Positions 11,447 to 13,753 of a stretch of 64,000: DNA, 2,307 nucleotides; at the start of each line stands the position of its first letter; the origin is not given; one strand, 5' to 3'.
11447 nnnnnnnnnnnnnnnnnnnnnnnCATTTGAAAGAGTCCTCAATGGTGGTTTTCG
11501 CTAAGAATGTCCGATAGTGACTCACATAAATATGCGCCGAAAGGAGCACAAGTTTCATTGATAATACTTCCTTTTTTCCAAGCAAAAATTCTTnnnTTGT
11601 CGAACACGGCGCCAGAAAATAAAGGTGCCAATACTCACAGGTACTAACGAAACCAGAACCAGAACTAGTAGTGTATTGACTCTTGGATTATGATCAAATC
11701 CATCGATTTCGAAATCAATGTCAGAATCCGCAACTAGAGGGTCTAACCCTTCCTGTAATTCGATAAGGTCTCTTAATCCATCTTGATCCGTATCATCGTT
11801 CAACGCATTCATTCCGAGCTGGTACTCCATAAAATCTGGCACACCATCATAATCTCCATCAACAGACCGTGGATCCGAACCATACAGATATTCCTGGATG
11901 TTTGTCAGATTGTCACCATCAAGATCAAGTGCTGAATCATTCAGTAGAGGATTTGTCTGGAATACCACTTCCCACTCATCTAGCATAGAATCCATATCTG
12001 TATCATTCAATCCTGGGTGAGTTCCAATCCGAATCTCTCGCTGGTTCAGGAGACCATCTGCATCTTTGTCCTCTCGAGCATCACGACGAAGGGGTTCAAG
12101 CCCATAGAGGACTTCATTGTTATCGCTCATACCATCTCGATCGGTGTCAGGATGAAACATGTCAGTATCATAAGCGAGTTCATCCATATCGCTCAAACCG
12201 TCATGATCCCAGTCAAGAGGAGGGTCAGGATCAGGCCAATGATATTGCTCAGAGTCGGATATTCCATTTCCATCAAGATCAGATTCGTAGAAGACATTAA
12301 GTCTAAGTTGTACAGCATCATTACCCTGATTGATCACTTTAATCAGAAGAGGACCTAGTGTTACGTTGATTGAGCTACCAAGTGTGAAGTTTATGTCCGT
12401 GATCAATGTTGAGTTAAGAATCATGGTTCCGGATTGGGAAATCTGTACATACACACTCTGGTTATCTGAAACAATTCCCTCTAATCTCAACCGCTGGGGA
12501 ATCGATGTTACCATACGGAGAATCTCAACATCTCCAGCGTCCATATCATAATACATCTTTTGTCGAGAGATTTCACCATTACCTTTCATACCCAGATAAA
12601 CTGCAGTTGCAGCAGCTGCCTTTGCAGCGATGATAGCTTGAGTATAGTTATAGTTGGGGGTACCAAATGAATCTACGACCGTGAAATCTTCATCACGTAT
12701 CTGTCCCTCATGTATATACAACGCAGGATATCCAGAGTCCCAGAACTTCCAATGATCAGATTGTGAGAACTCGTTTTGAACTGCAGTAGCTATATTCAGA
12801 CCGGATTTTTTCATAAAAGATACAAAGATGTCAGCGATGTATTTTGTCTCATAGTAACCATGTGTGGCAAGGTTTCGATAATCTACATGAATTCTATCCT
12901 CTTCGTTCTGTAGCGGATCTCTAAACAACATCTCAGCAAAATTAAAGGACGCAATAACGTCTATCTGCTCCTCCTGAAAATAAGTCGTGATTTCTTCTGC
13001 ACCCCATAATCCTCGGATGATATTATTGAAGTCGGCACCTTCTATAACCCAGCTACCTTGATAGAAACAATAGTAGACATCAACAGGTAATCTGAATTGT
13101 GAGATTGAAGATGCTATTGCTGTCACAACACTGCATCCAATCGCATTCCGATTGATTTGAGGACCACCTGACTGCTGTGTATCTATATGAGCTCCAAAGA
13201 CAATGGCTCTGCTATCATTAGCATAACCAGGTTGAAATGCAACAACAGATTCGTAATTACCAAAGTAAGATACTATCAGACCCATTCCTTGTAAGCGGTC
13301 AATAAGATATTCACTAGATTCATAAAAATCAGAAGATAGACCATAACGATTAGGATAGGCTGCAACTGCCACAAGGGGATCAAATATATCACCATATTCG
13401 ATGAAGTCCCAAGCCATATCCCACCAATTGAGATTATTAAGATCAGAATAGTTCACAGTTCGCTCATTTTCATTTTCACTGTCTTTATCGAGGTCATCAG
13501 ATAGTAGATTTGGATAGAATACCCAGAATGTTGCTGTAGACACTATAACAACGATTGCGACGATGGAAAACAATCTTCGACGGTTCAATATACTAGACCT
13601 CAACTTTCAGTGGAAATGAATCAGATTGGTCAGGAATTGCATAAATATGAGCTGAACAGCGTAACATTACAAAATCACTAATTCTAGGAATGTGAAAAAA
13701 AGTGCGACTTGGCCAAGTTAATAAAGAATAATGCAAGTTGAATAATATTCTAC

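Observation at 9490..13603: Tandem paralogous membrane proteins fusing an M28-peptidase-like domain to an array of about 7 DxDxDG calcium-binding repeats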

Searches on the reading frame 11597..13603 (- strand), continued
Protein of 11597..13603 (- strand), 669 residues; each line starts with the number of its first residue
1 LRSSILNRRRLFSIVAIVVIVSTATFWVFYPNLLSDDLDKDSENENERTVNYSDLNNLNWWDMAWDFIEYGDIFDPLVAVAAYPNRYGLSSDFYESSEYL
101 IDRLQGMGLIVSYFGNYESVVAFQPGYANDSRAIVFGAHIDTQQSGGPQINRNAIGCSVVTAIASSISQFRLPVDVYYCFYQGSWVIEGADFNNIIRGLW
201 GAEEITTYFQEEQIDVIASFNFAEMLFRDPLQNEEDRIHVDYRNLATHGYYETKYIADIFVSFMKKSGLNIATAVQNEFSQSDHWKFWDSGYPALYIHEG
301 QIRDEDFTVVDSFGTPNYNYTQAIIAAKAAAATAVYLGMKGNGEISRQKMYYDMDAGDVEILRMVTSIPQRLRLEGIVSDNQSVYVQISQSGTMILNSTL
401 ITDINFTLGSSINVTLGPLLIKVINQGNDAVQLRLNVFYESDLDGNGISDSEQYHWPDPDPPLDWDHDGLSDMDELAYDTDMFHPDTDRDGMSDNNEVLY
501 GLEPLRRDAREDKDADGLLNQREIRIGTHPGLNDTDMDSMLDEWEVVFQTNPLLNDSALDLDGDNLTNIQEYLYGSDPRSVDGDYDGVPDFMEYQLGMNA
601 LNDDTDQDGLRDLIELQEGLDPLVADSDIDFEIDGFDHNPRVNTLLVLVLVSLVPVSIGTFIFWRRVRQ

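Call 73: list_cluster_members(proteins=[P0001, P0002, P0007, P0010, P0012, P0014, P0017, P0021, P0026, P0033])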
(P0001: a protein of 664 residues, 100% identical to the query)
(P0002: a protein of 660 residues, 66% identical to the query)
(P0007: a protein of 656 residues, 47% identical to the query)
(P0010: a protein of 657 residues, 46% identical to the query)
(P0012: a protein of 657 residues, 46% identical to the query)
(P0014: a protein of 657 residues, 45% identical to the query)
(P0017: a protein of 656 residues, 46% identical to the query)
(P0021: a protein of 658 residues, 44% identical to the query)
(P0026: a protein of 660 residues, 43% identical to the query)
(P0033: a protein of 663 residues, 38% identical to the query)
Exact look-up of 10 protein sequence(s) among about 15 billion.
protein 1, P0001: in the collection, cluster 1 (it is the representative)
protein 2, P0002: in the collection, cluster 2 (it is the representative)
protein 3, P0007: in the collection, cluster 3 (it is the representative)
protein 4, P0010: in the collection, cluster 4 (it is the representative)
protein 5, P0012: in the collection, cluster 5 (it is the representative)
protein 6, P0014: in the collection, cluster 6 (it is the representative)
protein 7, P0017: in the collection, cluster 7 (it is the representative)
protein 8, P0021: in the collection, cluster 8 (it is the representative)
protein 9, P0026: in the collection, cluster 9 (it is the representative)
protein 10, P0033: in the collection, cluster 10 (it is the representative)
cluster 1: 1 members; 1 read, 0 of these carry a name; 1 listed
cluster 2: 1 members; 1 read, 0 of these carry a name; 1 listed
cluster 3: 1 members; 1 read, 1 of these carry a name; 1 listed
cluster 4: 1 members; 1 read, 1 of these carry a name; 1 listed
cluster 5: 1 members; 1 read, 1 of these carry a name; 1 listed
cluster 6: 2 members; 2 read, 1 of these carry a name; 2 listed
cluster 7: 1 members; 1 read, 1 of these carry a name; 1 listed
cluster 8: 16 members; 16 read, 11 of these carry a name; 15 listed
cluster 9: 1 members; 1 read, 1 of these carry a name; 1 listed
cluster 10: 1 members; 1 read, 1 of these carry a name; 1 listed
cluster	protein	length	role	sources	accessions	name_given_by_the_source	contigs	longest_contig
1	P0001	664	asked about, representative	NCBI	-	-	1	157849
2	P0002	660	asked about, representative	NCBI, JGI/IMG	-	-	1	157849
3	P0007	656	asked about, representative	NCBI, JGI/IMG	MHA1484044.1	MAG: M28 family peptidase [Candidatus Thorarchaeota archaeon]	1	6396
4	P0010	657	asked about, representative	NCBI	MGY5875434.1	MAG: M28 family peptidase [Candidatus Thorarchaeota archaeon]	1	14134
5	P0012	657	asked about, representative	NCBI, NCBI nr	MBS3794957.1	MAG: M28 family peptidase [Candidatus Thorarchaeota archaeon] | M28 family peptidase [Candidatus Thorarchaeota archaeon]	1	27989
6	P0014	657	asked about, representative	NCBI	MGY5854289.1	MAG: M28 family peptidase [Candidatus Thorarchaeota archaeon]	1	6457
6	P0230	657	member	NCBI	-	-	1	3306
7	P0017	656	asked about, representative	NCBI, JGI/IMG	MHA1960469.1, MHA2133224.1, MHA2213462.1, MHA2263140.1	MAG: M28 family peptidase [Candidatus Thorarchaeota archaeon] | hypothetical protein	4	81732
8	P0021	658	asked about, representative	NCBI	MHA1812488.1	MAG: M28 family peptidase [Candidatus Thorarchaeota archaeon]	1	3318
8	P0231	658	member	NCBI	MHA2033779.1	MAG: M28 family peptidase [Candidatus Thorarchaeota archaeon]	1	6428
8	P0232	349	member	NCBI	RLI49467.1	MAG: hypothetical protein DRO73_06255, partial [Candidatus Thorarchaeota archaeon]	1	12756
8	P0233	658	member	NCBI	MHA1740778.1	MAG: M28 family peptidase [Candidatus Thorarchaeota archaeon]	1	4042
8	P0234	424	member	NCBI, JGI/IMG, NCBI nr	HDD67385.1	MAG TPA: hypothetical protein ENG31_02020 [Candidatus Thorarchaeota archaeon] | hypothetical protein [Candidatus Thorarchaeota archaeon]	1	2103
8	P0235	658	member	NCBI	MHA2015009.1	MAG: M28 family peptidase [Candidatus Thorarchaeota archaeon]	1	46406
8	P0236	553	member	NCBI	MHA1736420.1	MAG: M28 family peptidase, partial [Candidatus Thorarchaeota archaeon]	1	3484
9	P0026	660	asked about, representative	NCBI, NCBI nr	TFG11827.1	M28 family peptidase [Candidatus Thorarchaeota archaeon] | MAG: M28 family peptidase [Candidatus Thorarchaeota archaeon]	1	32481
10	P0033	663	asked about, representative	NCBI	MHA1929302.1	MAG: M28 family peptidase [Candidatus Thorarchaeota archaeon]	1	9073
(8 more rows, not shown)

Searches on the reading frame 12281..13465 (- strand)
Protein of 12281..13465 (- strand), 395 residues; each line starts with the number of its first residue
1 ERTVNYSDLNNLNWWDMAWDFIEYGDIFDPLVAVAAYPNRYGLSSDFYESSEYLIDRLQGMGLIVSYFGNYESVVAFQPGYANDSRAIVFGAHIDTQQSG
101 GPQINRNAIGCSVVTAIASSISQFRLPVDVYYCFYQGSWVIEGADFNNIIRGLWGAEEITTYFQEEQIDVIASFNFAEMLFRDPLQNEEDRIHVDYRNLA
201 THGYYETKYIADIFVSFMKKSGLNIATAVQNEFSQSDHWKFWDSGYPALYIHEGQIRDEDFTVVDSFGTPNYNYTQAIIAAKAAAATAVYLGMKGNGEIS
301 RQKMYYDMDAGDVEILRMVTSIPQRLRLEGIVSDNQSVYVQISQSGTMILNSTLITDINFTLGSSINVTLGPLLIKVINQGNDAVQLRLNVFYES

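Call 37: search_protein_representatives(alignment_id=A3)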
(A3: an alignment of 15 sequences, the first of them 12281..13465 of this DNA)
Query: 15 sequences, 392 profile positions. Proteins with E-value up to 0.001 (for the whole library): 2819; up to 1e-10: 198; up to 1e-30: 23. The best 150 are listed.
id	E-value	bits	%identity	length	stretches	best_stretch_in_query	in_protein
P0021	2.4e-147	507.7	-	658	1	2-391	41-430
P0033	5.2e-143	493.4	-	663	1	2-391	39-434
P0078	3.6e-134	464.3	-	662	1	2-392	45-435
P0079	8.3e-131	453.3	-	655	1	2-391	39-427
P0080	7.0e-110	384.4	-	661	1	2-391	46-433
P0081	7.8e-98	344.7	-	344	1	3-309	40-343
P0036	3.7e-84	299.7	-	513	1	106-392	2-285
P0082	1.7e-69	251.4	-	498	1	116-392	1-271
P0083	3.2e-65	237.3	-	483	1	147-392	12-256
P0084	2.2e-38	149.0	-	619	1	29-391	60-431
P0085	4.0e-38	148.1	-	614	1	21-392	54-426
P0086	2.1e-37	145.7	-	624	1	24-391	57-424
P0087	2.6e-35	138.9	-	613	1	24-390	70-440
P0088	4.0e-35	138.2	-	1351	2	19-379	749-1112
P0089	4.9e-35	137.9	-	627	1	23-392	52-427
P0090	3.7e-34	135.0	-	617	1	16-390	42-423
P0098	2.3e-29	119.3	-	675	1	24-391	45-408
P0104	1.7e-27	113.1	-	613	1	24-392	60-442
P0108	1.5e-23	100.1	-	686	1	73-388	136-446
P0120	1.3e-19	87.2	-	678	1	7-382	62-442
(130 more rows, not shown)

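Call 39: list_cluster_members(proteins=[P0084, P0085, P0086, P0087, P0089, P0090, P0098, P0104, P0108, P0120])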
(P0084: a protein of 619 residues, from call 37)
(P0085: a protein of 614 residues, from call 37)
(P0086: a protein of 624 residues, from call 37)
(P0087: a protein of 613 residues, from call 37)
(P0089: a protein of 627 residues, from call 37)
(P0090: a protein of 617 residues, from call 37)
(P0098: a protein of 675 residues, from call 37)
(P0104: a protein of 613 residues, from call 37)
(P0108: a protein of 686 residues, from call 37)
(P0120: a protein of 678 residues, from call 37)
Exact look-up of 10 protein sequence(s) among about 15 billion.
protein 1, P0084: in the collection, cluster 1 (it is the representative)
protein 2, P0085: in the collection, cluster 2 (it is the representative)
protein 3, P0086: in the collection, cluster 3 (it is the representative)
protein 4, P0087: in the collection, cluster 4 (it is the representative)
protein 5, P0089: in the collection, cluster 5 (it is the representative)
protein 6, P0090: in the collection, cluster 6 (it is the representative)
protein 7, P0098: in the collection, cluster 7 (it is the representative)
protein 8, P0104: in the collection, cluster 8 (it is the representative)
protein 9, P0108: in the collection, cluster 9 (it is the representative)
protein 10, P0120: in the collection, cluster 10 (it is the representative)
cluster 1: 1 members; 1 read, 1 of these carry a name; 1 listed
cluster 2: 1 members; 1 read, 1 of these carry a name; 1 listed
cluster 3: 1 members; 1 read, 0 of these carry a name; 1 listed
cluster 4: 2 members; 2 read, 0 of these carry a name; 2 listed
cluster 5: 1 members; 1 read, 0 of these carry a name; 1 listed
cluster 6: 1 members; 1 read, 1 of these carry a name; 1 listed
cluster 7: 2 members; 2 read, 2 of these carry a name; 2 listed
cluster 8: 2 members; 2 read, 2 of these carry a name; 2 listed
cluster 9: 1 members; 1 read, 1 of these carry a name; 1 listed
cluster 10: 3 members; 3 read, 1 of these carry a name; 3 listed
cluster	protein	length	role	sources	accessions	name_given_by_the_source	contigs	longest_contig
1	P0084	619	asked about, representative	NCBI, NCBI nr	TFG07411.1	Zn-dependent exopeptidase M28 [Candidatus Thorarchaeota archaeon] | MAG: Zn-dependent exopeptidase M28 [Candidatus Thorarchaeota archaeon]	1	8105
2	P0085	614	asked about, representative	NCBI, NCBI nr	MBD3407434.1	MAG: M28 family peptidase [Candidatus Lokiarchaeota archaeon] | M28 family peptidase [Candidatus Lokiarchaeota archaeon]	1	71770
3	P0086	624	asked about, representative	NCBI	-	-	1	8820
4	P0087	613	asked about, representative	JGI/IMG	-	-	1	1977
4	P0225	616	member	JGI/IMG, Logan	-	-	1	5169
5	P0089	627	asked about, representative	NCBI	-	-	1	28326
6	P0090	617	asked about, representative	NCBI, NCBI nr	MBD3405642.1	MAG: M28 family peptidase [Candidatus Lokiarchaeota archaeon] | M28 family peptidase [Candidatus Lokiarchaeota archaeon]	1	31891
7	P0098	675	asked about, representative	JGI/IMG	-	hypothetical protein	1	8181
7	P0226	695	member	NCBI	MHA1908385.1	MAG: M28 family metallopeptidase [Candidatus Thorarchaeota archaeon]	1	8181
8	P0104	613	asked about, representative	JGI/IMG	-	hypothetical protein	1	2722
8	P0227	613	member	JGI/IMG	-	hypothetical protein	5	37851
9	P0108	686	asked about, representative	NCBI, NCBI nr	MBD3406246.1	MAG: hypothetical protein GF411_09070 [Candidatus Lokiarchaeota archaeon] | hypothetical protein [Candidatus Lokiarchaeota archaeon]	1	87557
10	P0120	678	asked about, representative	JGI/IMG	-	-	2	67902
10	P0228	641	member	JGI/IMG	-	hypothetical protein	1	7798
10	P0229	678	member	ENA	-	-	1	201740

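Call 52: find_related_loci(query=A3, collection=genome_contigs, flank=4000)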
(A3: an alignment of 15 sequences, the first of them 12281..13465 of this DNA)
Query A3 (395 aa) in genome_contigs; peptide patterns used: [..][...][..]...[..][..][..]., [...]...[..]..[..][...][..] (x = any residue, [..] = any of these).
57 stretches matched a pattern; 34 encode a relative of the query (tblastn E <= 1e-3); 33 distinct loci.
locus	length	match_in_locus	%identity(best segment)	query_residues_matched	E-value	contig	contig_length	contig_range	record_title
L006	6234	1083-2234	45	10-395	3e-105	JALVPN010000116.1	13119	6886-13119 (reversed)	MAG: Promethearchaeota archaeon isolate A3_metabat1_scaf2bin.173 A3_NODE_3369_length_13119_cov_2.069350, whole genome sh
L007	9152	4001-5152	44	9-395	6e-101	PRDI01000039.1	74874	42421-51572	MAG: Candidatus Thorarchaeota archaeon isolate OWC3 Thor_OWC3_039, whole genome shotgun sequence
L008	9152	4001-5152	43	9-395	2e-100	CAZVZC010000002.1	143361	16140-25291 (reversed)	MAG TPA_asm: uncultured archaeon isolate binchicken_co33_456 genome assembly, contig: NODE_36_length_143361_cov_8.669442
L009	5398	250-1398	42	9-395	3e-100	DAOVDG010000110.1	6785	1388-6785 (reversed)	MAG TPA_asm: Candidatus Thorarchaeota archaeon isolate CSMAG_1051 CSMAG_1051_k141_3750504_length_6785_cov_50.5756, whole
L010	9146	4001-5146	41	10-395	3e-98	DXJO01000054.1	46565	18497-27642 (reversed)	MAG TPA_asm: Candidatus Thorarchaeota archaeon isolate MAG_9 k127_277682, whole genome shotgun sequence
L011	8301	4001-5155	38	10-395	8e-92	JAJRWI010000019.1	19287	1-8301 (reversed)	MAG: archaeon isolate Dive96_bin2.169 k141_1533330, whole genome shotgun sequence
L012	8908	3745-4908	40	1-393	2e-88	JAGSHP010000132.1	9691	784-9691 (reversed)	MAG: Candidatus Thorarchaeota archaeon isolate A399 k151_957741, whole genome shotgun sequence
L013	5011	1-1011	41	55-395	2e-88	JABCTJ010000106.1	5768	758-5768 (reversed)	MAG: Candidatus Thorarchaeota archaeon isolate HM4_FB6 k127_188213, whole genome shotgun sequence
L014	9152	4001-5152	39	9-395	4e-87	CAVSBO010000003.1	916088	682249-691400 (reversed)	MAG: Candidatus Thorarchaeota archaeon isolate MFD04408.bin.2.157 genome assembly, contig: contig_23502, whole genome sh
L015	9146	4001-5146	39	9-394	4e-86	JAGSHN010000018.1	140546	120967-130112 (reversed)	MAG: Candidatus Thorarchaeota archaeon isolate A361 k151_430694, whole genome shotgun sequence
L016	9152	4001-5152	37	10-395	1e-84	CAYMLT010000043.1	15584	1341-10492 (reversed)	MAG TPA_asm: uncultured archaeon isolate binchicken_co129_606 genome assembly, contig: NODE_11298_length_15584_cov_4.710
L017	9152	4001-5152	38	9-395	2e-82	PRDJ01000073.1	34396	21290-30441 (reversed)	MAG: Candidatus Thorarchaeota archaeon isolate OWC5 Thor_OWC5_073, whole genome shotgun sequence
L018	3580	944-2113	38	1-393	6e-81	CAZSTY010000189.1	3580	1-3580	MAG TPA_asm: uncultured archaeon isolate SRP338002_co1_132 genome assembly, contig: NODE_24017_length_3580_cov_4.894752,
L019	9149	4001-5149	37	1-385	1e-78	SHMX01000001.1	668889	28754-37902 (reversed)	MAG: Candidatus Thorarchaeota archaeon isolate BC 1189500001, whole genome shotgun sequence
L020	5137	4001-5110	35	10-382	3e-78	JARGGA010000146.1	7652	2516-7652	MAG: Candidatus Thorarchaeota archaeon isolate C14-20 NODE_3313_length_7652_cov_4.772147, whole genome shotgun sequence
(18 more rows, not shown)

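Call 72: find_encoding_contigs(protein=P0084, flank=5000, max_places=2)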
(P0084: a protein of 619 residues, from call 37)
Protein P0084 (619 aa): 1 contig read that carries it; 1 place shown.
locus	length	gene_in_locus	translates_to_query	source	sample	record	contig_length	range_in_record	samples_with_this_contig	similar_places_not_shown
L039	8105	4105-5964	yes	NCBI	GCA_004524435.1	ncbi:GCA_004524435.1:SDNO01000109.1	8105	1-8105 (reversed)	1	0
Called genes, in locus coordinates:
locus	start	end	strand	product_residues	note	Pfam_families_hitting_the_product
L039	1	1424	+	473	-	PF09843:DUF2070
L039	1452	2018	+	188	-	PF02441:Flavoprotein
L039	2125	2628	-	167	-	-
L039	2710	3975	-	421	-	PF19276:HD_assoc_2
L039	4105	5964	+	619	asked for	PF04389:Peptidase_M28, PF01546:Peptidase_M20 (weak)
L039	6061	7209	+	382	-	-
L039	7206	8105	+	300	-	?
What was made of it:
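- Closest known: Intact-site M28-jelly-roll-TSP3-TM proteins of Thorarchaeota and Lokiarchaeota MAGs. Same: One occurs in the same MAG as a dead copy (calls 52, 72).
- Closest known: Intact-site M28-jelly-roll-TSP3-TM proteins of Thorarchaeota and Lokiarchaeota MAGs. Different: They lie at another genomic location (call 72).
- MAG TEKIR_12S carries both types (calls 52, 72). Active-type and dead-type proteins with the same architecture occur in one MAG (calls 52, 72). The active paralogue is encoded elsewhere, in an unrelated context (call 72).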
